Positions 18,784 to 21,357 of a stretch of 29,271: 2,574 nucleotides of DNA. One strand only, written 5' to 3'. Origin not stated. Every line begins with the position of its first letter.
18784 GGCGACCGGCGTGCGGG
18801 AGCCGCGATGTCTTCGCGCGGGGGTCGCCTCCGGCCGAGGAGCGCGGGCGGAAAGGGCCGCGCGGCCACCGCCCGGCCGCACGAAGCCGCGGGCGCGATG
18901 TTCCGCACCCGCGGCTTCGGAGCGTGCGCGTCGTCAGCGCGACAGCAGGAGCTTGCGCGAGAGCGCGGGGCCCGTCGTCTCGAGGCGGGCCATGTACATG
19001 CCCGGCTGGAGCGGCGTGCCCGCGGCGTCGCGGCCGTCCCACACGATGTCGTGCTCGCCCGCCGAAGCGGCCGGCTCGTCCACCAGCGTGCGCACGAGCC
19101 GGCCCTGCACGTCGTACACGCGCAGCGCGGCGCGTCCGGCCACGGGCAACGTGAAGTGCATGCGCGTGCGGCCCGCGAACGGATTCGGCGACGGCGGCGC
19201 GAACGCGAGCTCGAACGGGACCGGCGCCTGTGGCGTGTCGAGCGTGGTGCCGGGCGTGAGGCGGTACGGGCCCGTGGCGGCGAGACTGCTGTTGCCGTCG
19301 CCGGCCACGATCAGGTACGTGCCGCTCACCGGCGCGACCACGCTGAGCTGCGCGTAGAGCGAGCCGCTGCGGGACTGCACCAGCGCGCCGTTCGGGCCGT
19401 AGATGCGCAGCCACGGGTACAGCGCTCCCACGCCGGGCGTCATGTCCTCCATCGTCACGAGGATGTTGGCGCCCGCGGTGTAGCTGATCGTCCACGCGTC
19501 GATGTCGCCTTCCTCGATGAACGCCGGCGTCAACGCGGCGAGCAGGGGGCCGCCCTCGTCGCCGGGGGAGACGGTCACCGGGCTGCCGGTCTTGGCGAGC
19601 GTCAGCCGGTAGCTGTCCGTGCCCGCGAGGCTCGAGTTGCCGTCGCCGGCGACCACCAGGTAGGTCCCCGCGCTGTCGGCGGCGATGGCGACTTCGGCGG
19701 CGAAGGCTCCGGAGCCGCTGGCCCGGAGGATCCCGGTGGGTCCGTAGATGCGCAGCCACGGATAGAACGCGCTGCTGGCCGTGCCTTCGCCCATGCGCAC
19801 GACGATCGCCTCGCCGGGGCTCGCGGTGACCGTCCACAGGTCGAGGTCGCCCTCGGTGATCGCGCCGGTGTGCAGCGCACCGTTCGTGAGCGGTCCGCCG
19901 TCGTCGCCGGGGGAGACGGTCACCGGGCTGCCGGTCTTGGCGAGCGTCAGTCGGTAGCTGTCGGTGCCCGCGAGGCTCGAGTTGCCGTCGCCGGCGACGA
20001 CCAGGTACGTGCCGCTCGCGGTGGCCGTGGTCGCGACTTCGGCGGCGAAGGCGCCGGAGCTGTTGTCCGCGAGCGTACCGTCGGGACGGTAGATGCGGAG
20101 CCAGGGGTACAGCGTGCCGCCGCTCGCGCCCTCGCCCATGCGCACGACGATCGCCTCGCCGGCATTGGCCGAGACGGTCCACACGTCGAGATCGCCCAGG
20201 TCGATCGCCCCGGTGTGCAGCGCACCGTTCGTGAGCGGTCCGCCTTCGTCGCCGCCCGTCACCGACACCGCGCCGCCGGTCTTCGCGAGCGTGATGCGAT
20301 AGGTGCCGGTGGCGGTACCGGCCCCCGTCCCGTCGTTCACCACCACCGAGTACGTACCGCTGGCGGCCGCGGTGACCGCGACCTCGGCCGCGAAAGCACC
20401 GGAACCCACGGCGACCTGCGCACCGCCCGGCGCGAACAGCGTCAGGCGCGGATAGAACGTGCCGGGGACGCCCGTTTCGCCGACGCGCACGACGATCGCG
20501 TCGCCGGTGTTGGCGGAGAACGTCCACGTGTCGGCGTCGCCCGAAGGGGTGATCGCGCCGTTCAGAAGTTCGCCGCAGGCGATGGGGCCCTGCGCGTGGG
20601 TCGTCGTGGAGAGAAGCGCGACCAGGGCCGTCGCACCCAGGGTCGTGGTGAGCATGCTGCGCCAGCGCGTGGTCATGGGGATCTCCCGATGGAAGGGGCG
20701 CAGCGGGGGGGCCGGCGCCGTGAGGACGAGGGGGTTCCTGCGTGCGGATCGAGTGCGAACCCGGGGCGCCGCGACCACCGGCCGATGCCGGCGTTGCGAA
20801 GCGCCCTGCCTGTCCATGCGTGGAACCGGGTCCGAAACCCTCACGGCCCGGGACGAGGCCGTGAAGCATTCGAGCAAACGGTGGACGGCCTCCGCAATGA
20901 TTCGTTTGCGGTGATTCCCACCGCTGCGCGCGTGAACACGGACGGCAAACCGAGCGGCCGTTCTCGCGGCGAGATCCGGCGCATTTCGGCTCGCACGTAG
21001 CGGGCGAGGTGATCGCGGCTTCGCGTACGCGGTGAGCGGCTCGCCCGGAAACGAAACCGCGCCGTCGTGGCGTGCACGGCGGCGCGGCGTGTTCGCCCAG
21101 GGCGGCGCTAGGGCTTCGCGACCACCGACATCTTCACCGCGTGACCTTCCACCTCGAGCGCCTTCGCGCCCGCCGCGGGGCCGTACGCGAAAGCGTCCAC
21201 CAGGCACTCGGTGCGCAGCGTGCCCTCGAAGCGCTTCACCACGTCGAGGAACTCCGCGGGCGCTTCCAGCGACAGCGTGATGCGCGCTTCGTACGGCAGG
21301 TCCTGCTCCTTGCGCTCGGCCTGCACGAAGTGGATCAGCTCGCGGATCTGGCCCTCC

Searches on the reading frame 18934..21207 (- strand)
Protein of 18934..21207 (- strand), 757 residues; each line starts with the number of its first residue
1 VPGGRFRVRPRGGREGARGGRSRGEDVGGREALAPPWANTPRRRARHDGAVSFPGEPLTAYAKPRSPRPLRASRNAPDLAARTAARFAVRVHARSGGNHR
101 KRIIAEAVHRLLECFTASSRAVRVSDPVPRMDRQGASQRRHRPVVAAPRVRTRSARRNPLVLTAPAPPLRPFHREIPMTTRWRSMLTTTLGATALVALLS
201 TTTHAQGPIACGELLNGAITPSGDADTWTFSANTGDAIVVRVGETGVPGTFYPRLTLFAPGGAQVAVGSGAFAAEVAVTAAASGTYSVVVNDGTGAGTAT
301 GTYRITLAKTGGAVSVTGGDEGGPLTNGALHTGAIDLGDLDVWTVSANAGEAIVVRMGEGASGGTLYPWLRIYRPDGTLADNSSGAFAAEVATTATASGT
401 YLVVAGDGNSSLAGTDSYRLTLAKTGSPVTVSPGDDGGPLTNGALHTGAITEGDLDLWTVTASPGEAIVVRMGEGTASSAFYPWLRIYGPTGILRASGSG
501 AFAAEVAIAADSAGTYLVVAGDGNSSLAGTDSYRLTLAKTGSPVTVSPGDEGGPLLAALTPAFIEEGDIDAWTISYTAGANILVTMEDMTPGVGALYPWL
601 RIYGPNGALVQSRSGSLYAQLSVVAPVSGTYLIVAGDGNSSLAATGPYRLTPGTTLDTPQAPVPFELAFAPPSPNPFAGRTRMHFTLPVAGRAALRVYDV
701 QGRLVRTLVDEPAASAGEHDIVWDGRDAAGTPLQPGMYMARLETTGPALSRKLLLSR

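Call 62: search_protein_families(library=pfam, proteins=[window:18934-21207:-], max_evalue=0.0001)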
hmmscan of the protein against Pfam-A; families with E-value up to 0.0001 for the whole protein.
window:18934-21207:- (757 aa): 3 families
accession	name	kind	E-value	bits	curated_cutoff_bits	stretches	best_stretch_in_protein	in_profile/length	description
PF13860.13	FlgD_ig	-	3.9e-13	49.6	27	1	690-745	22-76/79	FlgD Ig-like domain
PF04151.21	PPC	-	1.3e-12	48.9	25.9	0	224-291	1-69/70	Bacterial pre-peptidase C-terminal domain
PF18962.6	Por_Secre_tail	-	7e-05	23.5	27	0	674-752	3-72/75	Secretion system C-terminal sorting domain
